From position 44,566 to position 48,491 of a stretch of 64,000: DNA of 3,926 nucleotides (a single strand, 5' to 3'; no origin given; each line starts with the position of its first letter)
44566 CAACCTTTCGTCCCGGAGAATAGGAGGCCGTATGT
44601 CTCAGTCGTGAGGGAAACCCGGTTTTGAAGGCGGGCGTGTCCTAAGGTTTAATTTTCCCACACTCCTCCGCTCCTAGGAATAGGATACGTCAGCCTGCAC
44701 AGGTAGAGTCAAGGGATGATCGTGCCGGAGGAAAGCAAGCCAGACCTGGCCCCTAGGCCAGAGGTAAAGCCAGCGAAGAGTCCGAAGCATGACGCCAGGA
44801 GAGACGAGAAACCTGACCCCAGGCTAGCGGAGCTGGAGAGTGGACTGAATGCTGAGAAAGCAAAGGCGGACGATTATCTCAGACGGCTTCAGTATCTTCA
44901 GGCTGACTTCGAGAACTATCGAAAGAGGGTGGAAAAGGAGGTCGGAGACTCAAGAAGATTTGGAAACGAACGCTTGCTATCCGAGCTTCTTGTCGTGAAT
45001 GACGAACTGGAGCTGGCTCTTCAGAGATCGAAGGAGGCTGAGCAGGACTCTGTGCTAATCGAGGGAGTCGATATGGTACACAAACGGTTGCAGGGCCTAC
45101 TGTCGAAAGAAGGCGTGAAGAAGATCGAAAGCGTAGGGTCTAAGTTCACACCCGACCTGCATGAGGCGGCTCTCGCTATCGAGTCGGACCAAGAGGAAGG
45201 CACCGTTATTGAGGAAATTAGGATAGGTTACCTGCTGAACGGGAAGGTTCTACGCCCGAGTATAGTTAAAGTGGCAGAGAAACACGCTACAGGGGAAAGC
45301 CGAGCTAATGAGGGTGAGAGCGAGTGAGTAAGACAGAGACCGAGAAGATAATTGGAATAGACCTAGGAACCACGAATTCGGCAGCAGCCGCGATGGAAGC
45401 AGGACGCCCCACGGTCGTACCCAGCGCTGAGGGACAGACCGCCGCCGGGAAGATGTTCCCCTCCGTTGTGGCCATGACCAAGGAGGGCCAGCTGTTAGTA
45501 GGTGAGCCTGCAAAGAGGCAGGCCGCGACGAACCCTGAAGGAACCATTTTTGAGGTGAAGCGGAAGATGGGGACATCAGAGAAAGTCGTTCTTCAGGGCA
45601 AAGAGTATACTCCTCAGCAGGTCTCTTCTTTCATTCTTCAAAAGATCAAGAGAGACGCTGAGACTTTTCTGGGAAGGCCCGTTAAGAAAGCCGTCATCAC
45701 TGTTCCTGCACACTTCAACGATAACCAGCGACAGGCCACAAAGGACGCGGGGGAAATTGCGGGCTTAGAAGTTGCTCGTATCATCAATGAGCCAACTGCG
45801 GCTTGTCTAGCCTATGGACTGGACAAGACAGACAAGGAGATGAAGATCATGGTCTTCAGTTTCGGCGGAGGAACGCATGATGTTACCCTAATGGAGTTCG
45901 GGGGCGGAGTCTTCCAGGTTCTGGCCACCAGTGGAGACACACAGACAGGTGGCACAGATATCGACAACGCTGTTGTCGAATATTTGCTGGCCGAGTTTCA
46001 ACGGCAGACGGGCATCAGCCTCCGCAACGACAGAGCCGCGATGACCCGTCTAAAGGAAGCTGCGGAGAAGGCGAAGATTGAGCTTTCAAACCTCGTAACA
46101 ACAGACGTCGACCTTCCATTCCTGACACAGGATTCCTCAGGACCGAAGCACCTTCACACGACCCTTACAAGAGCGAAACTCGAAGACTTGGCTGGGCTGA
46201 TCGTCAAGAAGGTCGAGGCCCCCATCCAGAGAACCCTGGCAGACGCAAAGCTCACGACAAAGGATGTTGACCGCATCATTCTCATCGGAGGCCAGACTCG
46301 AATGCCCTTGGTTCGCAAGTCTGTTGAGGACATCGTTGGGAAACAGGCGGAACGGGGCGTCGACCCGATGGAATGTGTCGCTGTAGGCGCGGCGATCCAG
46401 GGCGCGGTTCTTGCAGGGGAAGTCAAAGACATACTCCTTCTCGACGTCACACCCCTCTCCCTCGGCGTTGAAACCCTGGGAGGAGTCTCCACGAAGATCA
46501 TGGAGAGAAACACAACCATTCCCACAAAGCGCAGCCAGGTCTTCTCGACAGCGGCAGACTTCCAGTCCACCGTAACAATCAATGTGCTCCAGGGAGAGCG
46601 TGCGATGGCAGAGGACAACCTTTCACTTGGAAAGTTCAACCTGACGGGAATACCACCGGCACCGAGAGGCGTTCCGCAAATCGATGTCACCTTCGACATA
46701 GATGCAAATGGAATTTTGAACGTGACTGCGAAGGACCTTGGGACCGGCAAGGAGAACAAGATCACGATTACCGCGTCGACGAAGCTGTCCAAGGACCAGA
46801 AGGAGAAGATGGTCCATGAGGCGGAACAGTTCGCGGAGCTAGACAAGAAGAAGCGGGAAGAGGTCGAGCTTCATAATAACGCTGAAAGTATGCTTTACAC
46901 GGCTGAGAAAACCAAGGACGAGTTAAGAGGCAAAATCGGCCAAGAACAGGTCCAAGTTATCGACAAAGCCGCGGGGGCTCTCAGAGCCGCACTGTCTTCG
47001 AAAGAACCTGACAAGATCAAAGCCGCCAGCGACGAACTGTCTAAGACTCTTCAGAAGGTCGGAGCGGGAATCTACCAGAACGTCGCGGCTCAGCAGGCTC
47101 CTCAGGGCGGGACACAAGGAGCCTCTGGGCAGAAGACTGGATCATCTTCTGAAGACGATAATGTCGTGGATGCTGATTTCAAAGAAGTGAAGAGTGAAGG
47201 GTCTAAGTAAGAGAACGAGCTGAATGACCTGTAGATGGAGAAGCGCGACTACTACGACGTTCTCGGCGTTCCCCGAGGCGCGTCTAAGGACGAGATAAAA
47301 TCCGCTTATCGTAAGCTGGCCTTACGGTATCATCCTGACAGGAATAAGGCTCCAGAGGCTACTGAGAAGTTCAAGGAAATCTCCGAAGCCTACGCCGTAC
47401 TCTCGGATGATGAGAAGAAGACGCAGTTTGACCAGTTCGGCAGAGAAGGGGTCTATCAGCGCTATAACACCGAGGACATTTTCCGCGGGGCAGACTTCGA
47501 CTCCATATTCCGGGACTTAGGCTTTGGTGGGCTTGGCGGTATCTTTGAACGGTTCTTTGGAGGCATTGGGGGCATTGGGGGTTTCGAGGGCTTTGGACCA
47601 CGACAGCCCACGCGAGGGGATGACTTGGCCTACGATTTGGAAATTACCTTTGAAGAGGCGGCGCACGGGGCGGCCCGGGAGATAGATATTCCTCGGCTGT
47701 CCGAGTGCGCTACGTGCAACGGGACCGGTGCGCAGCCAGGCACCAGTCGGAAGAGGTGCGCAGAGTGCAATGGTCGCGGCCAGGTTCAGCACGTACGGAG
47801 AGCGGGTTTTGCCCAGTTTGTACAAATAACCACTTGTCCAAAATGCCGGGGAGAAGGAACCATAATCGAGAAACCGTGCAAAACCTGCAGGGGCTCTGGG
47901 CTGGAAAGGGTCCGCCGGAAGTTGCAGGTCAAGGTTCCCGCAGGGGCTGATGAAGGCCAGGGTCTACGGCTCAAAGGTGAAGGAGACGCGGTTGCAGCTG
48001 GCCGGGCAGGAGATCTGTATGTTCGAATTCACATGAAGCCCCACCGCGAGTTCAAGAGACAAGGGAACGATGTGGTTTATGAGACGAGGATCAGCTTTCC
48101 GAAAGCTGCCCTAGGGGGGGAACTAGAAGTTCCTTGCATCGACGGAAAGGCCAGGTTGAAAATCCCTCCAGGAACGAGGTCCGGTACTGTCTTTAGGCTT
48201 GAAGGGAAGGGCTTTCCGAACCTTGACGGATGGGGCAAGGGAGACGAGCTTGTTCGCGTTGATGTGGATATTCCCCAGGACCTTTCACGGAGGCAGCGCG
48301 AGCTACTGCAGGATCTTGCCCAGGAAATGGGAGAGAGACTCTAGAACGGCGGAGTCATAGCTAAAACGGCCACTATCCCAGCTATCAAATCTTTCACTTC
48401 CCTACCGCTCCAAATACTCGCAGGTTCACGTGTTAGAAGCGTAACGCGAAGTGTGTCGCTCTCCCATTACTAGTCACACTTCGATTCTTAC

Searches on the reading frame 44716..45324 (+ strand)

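Call 7: search_protein_families(library=pfam, proteins=[window:44716-45324:+])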
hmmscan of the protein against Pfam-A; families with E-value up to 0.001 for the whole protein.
window:44716-45324:+ (203 aa): 1 family
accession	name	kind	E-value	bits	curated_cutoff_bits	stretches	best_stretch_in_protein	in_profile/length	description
PF01025.24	GrpE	-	6.6e-43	146.7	25.8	1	29-188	5-165/165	GrpE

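Call 8: search_protein_families(library=ncbifam, proteins=[window:44716-45324:+])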
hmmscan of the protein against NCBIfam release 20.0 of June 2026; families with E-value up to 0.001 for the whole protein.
window:44716-45324:+ (203 aa): 26 families (the best 25 are shown)
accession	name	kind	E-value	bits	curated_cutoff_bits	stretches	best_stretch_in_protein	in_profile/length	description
NF010738.0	PRK14140.1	equivalog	4.7e-38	130.9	137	1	31-187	40-190/191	nucleotide exchange factor GrpE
NF010755.0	PRK14158.1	equivalog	2.1e-33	115.5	200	1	20-190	25-196/198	nucleotide exchange factor GrpE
NF010750.0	PRK14153.1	equivalog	2.7e-33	115.1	194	1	34-190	36-189/194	nucleotide exchange factor GrpE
NF010737.0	PRK14139.1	equivalog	3.7e-33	115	164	1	14-189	14-187/188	nucleotide exchange factor GrpE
NF010748.0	PRK14150.1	equivalog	1.9e-31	109.1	152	1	26-188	32-196/198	nucleotide exchange factor GrpE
NF010743.0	PRK14145.1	equivalog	5.4e-31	108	186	1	29-187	43-199/200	nucleotide exchange factor GrpE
NF010741.0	PRK14143.1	equivalog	5.1e-29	101.5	184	1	17-198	53-236/258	nucleotide exchange factor GrpE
NF010749.0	PRK14151.1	equivalog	1.3e-27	96.7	231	1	25-193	17-180/188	nucleotide exchange factor GrpE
NF010739.0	PRK14141.1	equivalog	1.4e-26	93.4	192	1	27-196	28-201/211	nucleotide exchange factor GrpE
NF010745.0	PRK14147.1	equivalog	2.2e-25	89.5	184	1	26-189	13-171/172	nucleotide exchange factor GrpE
NF010759.0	PRK14162.1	equivalog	5e-25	88.3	176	1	7-187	16-193/194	nucleotide exchange factor GrpE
NF010747.0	PRK14149.1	equivalog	1.2e-24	86.9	176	1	51-188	56-189/191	nucleotide exchange factor GrpE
NF010752.0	PRK14155.1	equivalog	1.3e-24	86.8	194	1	43-200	21-183/208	nucleotide exchange factor GrpE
NF010746.0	PRK14148.1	equivalog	6.9e-24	84.7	212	1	60-185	65-191/195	nucleotide exchange factor GrpE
NF010742.0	PRK14144.1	equivalog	9.8e-23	81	215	1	34-189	44-199/199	nucleotide exchange factor GrpE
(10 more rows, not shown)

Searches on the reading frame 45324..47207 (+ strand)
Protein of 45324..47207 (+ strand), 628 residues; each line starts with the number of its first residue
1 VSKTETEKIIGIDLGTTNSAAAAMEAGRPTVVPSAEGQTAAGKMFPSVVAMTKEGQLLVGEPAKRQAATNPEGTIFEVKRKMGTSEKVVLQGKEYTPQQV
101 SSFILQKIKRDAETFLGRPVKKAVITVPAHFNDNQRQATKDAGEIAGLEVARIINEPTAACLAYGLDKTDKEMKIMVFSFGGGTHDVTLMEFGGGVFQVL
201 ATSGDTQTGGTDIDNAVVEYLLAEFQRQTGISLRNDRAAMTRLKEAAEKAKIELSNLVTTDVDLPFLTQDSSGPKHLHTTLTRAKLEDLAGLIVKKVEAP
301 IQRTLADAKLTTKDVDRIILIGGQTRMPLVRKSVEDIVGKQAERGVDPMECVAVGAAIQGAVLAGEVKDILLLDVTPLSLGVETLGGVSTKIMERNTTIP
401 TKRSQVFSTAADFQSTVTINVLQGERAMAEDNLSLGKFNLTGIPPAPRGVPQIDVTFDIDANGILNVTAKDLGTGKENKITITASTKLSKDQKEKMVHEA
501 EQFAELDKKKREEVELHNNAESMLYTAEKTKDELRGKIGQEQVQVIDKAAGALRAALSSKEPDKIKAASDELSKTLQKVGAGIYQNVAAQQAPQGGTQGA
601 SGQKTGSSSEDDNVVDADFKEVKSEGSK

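Call 7: search_protein_families(library=pfam, proteins=[window:45324-47207:+])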
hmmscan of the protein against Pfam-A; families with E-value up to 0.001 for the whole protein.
window:45324-47207:+ (628 aa): 3 families
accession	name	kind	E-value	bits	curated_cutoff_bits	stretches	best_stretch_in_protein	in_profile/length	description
PF00012.26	HSP70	-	2e-216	720.3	20.6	1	9-585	1-599/599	Hsp70 protein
PF06723.19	MreB_Mbl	-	4.9e-16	58.9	27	1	9-358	3-317/327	MreB/Mbl protein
PF02782.22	FGGY_C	-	8.9e-06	26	27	1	309-362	144-196/198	FGGY family of carbohydrate kinases, C-terminal domain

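Call 8: search_protein_families(library=ncbifam, proteins=[window:45324-47207:+])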
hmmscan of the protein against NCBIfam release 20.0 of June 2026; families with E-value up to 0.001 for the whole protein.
window:45324-47207:+ (628 aa): 14 families
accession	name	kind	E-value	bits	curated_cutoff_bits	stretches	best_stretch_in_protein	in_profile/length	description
NF001413.0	PRK00290.1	equivalog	3.8e-254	844.8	648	1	7-624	2-623/625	molecular chaperone DnaK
TIGR02350.1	prok_dnaK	equivalog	2.4e-251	835.3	822.55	1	8-584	1-595/596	molecular chaperone DnaK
NF009947.0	PRK13411.1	equivalog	4.7e-225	748.6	1002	1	8-599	3-615/662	molecular chaperone DnaK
NF009946.0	PRK13410.1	equivalog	2.2e-206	687.1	1019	2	92-613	107-627/669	molecular chaperone DnaK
NF003520.0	PRK05183.1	subfamily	6.2e-153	510.5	620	2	93-579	123-600/621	Fe-S protein assembly chaperone HscA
TIGR01991.1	HscA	equivalog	3.7e-152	507.9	708.55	2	92-577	102-578/600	Fe-S protein assembly chaperone HscA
NF002399.0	PRK01433.1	equivalog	1.2e-100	337.9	743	1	3-579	15-573/595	Fe-S protein assembly chaperone HscA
NF008673.0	PRK11678.1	equivalog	3e-17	62.6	331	2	241-355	335-440/450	molecular chaperone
NF010539.0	PRK13927.1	subfamily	4.4e-15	55.4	293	1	8-357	7-323/339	rod shape-determining protein MreB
TIGR00904.1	mreB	subfamily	5e-14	52.1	365.75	1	10-357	5-323/334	MreB/Mrl family cell shape determining protein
NF010540.1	PRK13929.1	exception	7.1e-11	41.8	515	1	9-357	6-321/334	rod-share determining protein MreBH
TIGR02529.1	EutJ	subfamily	7.4e-11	42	152.1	1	102-218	43-148/239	ethanolamine utilization protein EutJ family protein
NF011660.0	PRK15080.1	equivalog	1.9e-10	40.4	182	1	103-214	77-177/277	ethanolamine utilization protein EutJ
TIGR01312.1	XylB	equivalog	0.00017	20.2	380.25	1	311-370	387-445/481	xylulokinase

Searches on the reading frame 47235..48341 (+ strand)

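Call 7: search_protein_families(library=pfam, proteins=[window:47235-48341:+])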
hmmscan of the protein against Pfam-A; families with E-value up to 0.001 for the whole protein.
window:47235-48341:+ (369 aa): 3 families
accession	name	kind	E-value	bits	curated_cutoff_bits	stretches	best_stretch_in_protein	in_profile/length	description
PF01556.23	DnaJ_C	-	8.6e-48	162.7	26.6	1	132-347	2-152/152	DnaJ C terminal domain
PF00226.36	DnaJ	-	1.9e-28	98.7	27.8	1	5-66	1-63/63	DnaJ domain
PF00684.25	DnaJ_CXXCXGXG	-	1.6e-17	64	32.7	1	158-222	1-65/65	DnaJ central domain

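Call 8: search_protein_families(library=ncbifam, proteins=[window:47235-48341:+])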
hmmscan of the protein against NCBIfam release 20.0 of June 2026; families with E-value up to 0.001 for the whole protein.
window:47235-48341:+ (369 aa): 14 families
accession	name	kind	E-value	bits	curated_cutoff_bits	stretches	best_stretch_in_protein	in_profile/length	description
TIGR02349.1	DnaJ_bact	equivalog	1e-127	426.4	377.2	1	5-364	1-353/354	molecular chaperone DnaJ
NF008035.0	PRK10767.1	subfamily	7.4e-124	413.6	338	1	1-365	1-348/374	molecular chaperone DnaJ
NF010885.0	PRK14292.1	equivalog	4.7e-111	371.4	585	1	5-368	3-352/371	chaperone protein DnaJ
NF010894.0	PRK14301.1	equivalog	1.2e-110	370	548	1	1-363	1-349/373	chaperone protein DnaJ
NF010874.0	PRK14281.1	equivalog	1.7e-102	343.5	619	1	3-363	2-371/397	chaperone protein DnaJ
NF010871.0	PRK14278.1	equivalog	4e-95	318.9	502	1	4-365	3-351/378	molecular chaperone DnaJ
NF010872.0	PRK14279.1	equivalog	3.6e-84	283.2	556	1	3-362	8-376/394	molecular chaperone DnaJ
NF010892.0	PRK14299.1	equivalog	1.8e-61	207.9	392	2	1-153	1-154/291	chaperone protein DnaJ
NF037946.1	terminal_TopJ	equivalog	5.8e-57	193.8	300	2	2-79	3-78/810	terminal organelle assembly protein TopJ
NF007618.0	PRK10266.1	equivalog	5.5e-45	154.1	403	2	223-363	153-292/306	curved DNA-binding protein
TIGR03835.1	termin_org_DnaJ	equivalog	9.1e-31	107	512.25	1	3-93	1-89/871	terminal organelle assembly protein TopJ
NF050028.1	CldAdptActJ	equivalog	1.9e-10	41.1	150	1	5-65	3-69/93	cold adaptation protein ActJcold adaptation protein ActJ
NF058604.1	RtpA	equivalog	3.7e-07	30.1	65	0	200-222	11-33/50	anti-TRAP protein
NF006948.0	PRK09430.1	equivalog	2.3e-06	27.4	162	1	5-57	201-261/267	co-chaperone DjlA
